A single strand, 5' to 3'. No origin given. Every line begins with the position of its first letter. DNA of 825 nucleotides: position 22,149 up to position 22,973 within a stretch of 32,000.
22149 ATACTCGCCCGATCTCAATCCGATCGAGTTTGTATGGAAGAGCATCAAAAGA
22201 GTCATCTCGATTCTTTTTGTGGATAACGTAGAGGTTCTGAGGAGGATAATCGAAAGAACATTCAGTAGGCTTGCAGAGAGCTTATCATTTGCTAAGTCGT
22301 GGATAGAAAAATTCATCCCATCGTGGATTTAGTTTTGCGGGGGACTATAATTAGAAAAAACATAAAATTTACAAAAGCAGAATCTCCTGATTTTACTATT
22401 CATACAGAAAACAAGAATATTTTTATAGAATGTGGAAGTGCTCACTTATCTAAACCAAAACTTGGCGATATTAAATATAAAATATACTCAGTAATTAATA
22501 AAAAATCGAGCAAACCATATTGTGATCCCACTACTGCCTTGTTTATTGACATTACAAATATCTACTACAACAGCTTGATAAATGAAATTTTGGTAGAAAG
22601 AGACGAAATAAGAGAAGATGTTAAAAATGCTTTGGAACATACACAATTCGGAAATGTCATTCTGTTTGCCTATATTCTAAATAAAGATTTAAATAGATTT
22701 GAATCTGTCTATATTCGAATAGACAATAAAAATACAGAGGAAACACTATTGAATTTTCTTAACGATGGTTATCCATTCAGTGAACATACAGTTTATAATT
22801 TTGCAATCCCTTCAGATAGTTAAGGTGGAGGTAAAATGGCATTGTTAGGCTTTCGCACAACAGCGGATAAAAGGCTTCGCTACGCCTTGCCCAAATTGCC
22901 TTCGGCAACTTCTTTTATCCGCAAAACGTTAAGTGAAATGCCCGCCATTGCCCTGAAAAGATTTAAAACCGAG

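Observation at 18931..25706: GC-rich structured repeat family at every module boundary, suggesting an integron-like (CALIN-type) cassette array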

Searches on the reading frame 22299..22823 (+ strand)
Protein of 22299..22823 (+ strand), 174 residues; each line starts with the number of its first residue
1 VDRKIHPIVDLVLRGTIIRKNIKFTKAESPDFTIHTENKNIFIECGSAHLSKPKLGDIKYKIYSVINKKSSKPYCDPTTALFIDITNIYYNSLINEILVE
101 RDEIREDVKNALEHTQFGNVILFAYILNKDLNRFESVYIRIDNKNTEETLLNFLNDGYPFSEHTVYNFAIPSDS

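Call 14: search_protein_families(library=pfam, proteins=[window:22299-22823:+], max_evalue=0.01)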
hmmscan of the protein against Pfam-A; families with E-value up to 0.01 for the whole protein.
window:22299-22823:+ (174 aa): 0 families

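Call 77: search_protein_families(library=padloc, proteins=[window:22350-22823:+], max_evalue=0.01)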
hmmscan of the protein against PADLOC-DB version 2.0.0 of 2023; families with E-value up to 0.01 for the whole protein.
window:22350-22823:+ (157 aa): 0 families

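Call 80: find_homologous_proteins(query=window:22350-22823:+, max_evalue=0.001)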
Query window:22350-22823:+ (157 aa): 34 proteins with E <= 0.001 among 61 candidates.
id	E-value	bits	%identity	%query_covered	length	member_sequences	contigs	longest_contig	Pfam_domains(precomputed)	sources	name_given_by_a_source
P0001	3.9e-98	344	100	100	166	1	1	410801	-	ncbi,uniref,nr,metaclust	ncbi:MAG: hypothetical protein SCAL_000723 [Candidatus Syntrophoarchaeum caldarius]|uniref:Uncharact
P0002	1.3e-81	290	86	100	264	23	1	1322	-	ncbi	-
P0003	2.6e-69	250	73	100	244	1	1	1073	-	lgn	-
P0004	6.0e-64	233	69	98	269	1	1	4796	-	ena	-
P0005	2.9e-63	230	68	100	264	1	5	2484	-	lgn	-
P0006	1.3e-62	228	67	100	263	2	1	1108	-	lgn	-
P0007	1.1e-61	225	68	100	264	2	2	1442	-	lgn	-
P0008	7.7e-51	190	58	99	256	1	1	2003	-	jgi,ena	-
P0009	1.0e-49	186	57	94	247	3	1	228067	-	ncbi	-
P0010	3.1e-48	182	56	99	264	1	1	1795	-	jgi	-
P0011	1.5e-47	179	86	64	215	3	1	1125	-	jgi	-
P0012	4.0e-41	158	51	99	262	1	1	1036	-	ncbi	-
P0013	2.9e-39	152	50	100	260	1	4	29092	-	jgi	-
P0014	1.3e-35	141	48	99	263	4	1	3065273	-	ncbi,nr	nr:hypothetical protein [Neobacillus sp. Marseille-Q6967]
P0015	1.3e-33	134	45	97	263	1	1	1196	-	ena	-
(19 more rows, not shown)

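Call 81: find_encoding_contigs(protein=P0002, flank=3000, max_places=4)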
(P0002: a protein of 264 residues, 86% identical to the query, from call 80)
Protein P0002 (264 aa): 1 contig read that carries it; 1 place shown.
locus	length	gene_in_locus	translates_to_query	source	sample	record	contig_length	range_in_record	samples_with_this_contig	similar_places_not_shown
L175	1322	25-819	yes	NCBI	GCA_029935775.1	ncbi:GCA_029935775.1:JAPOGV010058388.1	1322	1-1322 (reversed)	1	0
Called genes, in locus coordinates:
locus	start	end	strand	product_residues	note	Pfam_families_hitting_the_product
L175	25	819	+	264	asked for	-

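Call 82: find_encoding_contigs(protein=P0004, flank=5000, max_places=4)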
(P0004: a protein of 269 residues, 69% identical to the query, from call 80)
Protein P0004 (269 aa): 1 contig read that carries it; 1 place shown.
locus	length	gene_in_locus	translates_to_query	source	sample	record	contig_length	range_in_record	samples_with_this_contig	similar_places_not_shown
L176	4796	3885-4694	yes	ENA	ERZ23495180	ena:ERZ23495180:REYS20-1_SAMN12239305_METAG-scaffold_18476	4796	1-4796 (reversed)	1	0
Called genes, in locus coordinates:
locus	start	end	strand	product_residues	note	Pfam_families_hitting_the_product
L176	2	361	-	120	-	?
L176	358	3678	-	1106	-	PF00176:SNF2-rel_dom, PF00270:DEAD (weak), PF04851:ResIII, PF09848:SLFN-g3_helicase (faint), PF00271:Helicase_C, PF13020:NOV_C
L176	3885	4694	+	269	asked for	-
